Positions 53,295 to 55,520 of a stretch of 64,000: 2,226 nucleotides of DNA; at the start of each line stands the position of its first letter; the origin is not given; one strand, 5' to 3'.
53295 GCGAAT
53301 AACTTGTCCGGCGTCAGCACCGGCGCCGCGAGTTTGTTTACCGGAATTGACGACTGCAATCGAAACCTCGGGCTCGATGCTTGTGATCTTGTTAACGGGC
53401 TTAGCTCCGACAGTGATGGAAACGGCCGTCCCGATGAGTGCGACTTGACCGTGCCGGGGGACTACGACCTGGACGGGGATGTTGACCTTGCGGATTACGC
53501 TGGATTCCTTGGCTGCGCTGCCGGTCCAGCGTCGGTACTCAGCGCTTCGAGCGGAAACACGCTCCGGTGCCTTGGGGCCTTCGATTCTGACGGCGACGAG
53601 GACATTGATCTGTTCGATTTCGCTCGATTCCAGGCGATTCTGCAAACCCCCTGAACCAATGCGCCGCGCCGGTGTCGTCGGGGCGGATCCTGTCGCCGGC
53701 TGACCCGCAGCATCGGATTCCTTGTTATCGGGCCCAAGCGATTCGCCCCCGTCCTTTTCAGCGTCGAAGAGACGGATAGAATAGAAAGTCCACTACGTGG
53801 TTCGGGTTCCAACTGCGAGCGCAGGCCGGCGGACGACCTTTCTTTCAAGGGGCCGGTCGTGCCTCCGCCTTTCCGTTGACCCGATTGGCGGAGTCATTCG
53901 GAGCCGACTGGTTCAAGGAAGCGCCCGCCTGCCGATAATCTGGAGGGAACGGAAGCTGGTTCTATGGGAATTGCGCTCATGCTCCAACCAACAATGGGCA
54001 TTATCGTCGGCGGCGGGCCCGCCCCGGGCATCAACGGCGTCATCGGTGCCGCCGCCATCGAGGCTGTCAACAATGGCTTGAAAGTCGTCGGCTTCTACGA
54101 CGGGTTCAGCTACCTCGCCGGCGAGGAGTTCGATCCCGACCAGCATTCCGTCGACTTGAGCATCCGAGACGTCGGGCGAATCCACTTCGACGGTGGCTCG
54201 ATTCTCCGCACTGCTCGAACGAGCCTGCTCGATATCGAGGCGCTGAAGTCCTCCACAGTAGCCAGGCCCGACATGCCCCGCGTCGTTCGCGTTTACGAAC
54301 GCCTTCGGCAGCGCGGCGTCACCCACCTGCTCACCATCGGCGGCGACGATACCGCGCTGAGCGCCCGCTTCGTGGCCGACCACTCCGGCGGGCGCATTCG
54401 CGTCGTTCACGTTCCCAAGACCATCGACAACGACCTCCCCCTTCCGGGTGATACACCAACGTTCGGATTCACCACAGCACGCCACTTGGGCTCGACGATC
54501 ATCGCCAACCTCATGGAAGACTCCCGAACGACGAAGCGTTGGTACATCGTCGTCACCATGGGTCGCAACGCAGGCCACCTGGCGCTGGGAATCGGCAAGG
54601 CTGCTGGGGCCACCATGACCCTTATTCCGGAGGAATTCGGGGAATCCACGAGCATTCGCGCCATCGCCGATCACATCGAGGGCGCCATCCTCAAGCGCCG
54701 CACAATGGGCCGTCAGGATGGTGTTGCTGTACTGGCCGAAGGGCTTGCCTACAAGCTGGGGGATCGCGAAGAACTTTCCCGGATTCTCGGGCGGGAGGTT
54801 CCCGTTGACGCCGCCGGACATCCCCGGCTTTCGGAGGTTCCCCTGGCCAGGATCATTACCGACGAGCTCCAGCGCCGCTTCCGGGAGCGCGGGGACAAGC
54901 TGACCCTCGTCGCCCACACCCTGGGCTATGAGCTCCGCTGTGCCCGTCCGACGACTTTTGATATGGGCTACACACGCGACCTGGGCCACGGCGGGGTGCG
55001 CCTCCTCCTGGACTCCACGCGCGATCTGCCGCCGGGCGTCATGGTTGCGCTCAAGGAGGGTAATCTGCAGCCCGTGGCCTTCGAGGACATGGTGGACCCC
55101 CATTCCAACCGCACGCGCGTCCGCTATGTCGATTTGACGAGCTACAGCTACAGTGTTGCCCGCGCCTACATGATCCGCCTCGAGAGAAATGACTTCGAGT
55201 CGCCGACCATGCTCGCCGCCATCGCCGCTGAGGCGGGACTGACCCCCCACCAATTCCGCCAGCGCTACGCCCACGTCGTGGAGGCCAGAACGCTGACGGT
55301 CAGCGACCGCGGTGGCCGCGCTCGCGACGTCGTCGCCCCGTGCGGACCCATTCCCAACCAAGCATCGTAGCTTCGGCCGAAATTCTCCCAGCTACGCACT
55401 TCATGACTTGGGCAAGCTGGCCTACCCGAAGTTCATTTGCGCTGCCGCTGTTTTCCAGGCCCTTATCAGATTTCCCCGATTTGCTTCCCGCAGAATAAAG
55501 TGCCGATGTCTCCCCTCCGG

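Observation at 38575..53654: Clustered exported proteins built from Ca2+-loop modules, with cohesin-like and dockerin-like parts: candidate non-cellulosomal surface assembly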

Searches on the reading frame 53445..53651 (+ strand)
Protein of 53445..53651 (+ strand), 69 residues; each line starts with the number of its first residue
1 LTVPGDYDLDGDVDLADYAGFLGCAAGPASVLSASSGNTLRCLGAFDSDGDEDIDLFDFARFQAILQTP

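Call 6: search_protein_families(library=pfam, proteins=[window:53445-53651:+], max_evalue=10)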
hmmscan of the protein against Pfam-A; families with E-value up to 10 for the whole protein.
seq(69 aa): 3 families
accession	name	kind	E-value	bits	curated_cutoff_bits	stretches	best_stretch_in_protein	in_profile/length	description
PF05279.16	Asp-B-Hydro_N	-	0.056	13.8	23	1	40-58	42-60/66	Aspartyl beta-hydroxylase N-terminal region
PF13517.12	FG-GAP_3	-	0.23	12.5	26.9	1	34-57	37-60/61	FG-GAP-like repeat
PF00404.24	Dockerin_1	-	1.1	10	22.9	0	4-61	1-51/57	Dockerin type I domain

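Call 18: search_protein_families(library=ncbifam, proteins=[window:53445-53651:+], max_evalue=10)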
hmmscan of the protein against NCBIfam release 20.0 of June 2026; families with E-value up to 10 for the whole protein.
seq(69 aa): 0 families

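Call 38: search_protein_families(library=pfam, alignment_id=A3, max_evalue=1)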
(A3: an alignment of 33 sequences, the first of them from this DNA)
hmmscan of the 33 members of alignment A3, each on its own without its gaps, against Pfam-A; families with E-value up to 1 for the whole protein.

A. member 1, seq(69 aa): 2 families
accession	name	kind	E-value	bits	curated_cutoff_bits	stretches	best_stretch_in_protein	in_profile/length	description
PF05279.16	Asp-B-Hydro_N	-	0.056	13.8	23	1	40-58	42-60/66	Aspartyl beta-hydroxylase N-terminal region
PF13517.12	FG-GAP_3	-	0.23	12.5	26.9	0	34-57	37-60/61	FG-GAP-like repeat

B. families by the number of members that match (of 33 scanned): 21 families
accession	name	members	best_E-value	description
PF00404.24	Dockerin_1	23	1.8e-08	Dockerin type I domain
PF13499.12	EF-hand_7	23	0.00036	EF-hand domain pair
PF00036.39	EF-hand_1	18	7.8e-05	EF hand domain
PF13405.12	EF-hand_6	16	0.00083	EF-hand domain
PF13833.12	EF-hand_8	8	0.00053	EF-hand domain pair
PF13202.12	EF-hand_5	8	0.00093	EF hand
PF13517.12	FG-GAP_3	4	0.0031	FG-GAP-like repeat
PF01839.29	FG-GAP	2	0.017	FG-GAP repeat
PF05279.16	Asp-B-Hydro_N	2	0.056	Aspartyl beta-hydroxylase N-terminal region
PF00024.32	PAN_1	1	0.00023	PAN domain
PF21829.1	DUF6889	1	0.015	Family of unknown function (DUF6889)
PF12763.14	EH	1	0.025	EH domain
PF02412.23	TSP_3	1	0.036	Thrombospondin type 3 repeat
PF19804.4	DUF6287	1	0.053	Domain of unknown function (DUF6287)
PF19104.5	DUF5791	1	0.085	Family of unknown function (DUF5791)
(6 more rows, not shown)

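Call 39: search_solved_structures(query=A3, max_evalue=1, show_alignments=2)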
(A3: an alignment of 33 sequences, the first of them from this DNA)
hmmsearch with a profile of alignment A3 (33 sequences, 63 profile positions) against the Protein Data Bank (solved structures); distinct sequences matched with E-value up to 1: 428 (the best 60 are shown).
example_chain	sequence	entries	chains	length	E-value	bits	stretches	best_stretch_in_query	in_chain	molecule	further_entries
8x39_A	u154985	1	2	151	1.3e-16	63.7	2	3-61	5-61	Serine protease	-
8x3a_A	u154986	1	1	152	1.3e-16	63.7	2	3-61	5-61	Serine protease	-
2y3n_B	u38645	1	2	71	4.7e-13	52.3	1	3-62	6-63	CELLULOSOMAL FAMILY-48 PROCESSIVE GLYCOSIDE HYDROLASE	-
5nrk_B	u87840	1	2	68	1.6e-10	44.2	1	3-61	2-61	DocCel5: Type I dockerin repeat domain from A. cellulolyticus family 5 endoglucanase WP_01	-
3ox6_A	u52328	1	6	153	2.5e-10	43.5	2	3-54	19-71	Calcium-binding protein 1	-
5nrm_B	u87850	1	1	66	3e-10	43.3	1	3-61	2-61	DocCel5: Type I dockerin repeat domain from A. cellulolyticus family 5 endoglucanase WP_01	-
3ox5_A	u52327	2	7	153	4.3e-10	42.8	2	3-54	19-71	Calcium-binding protein 1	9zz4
2lan_A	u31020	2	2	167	6.1e-10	42.3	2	3-54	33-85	Calcium-binding protein 1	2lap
6hcs_A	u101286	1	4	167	2e-09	40.6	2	4-54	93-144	Calmodulin-1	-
2k0j_A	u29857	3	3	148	2.3e-09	40.4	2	4-50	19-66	calmodulin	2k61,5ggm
4il1_A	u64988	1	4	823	2.6e-09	40.3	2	4-52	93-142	Calmodulin, Calcineurin subunit B type 1, Serine/threonine-protein phosphatase 2B catalyti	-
6xxx_AAA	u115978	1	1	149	3.4e-09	39.9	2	4-52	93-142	Calmodulin-1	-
8aht_A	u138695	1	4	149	7.9e-09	38.7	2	4-50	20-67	Calmodulin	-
3u0k_A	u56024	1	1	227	8.5e-09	38.6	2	4-52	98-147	RCaMP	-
2lv6_A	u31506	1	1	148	9.4e-09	38.5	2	4-50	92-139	Calmodulin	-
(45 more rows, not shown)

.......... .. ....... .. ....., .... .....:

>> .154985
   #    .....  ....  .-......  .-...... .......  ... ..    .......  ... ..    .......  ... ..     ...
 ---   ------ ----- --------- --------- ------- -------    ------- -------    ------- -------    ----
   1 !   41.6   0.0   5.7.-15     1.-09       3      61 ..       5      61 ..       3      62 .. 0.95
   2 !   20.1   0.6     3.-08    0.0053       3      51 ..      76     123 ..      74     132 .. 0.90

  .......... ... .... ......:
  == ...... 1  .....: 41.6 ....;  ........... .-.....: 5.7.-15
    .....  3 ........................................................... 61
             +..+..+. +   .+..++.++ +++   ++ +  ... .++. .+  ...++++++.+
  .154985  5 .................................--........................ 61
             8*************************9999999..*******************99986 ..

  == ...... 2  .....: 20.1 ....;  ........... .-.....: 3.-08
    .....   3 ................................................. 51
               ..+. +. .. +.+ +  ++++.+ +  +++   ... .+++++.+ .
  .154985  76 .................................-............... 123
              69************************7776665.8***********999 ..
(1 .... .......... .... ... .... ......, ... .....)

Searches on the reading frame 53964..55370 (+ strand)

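Call 3: search_protein_families(library=pfam, proteins=[window:53964-55370:+], max_evalue=0.01)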
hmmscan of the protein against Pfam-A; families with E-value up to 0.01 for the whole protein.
window:53964-55370:+ (468 aa): 1 family
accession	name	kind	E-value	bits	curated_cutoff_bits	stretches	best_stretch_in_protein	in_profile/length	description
PF00365.25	PFK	-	1.6e-46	159.4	30.9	1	11-345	2-274/277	Phosphofructokinase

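Call 4: search_protein_families(library=ncbifam, proteins=[window:53964-55370:+], max_evalue=0.01)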
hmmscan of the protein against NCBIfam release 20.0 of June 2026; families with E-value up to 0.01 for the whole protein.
window:53964-55370:+ (468 aa): 11 families
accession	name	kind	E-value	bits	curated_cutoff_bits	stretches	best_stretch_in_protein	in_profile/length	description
NF041103.1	PFKA_PPi_Ttgales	equivalog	1.3e-155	518.5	550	1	11-436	1-406/407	diphosphate--fructose-6-phosphate 1-phosphotransferase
NF002872.1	PRK03202.1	subfamily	1.7e-47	162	253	1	11-381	3-308/323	ATP-dependent 6-phosphofructokinase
TIGR02483.1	PFK_mixed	subfamily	1e-43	149.7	430.55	1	11-376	2-324/325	phosphofructokinase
NF005482.0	PRK07085.1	subfamily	3e-37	128.4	446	2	11-267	76-321/558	diphosphate--fructose-6-phosphate 1-phosphotransferase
TIGR02477.1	PFKA_PPi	equivalog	1.4e-34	119.5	587.95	2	10-271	69-319/539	diphosphate--fructose-6-phosphate 1-phosphotransferase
TIGR02482.1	PFKA_ATP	equivalog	7.9e-27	94.1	371.35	1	11-260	2-222/301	6-phosphofructokinase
TIGR02478.1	6PF1K_euk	equivalog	1.6e-26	92.7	708.4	2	11-224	392-587/744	6-phosphofructokinase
NF005301.0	PRK06830.1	equivalog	5.2e-26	91.1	400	1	10-345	83-388/445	ATP-dependent 6-phosphofructokinase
NF010674.0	PRK14071.1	equivalog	2.5e-24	85.9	544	1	10-275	6-253/360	ATP-dependent 6-phosphofructokinase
NF010675.0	PRK14072.1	subfamily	4.2e-21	75.2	273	1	15-354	10-330/416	diphosphate--fructose-6-phosphate 1-phosphotransferase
NF005121.0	PRK06555.1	equivalog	1.8e-16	59.9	395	1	11-212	6-208/404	pyrophosphate--fructose-6-phosphate 1-phosphotransferase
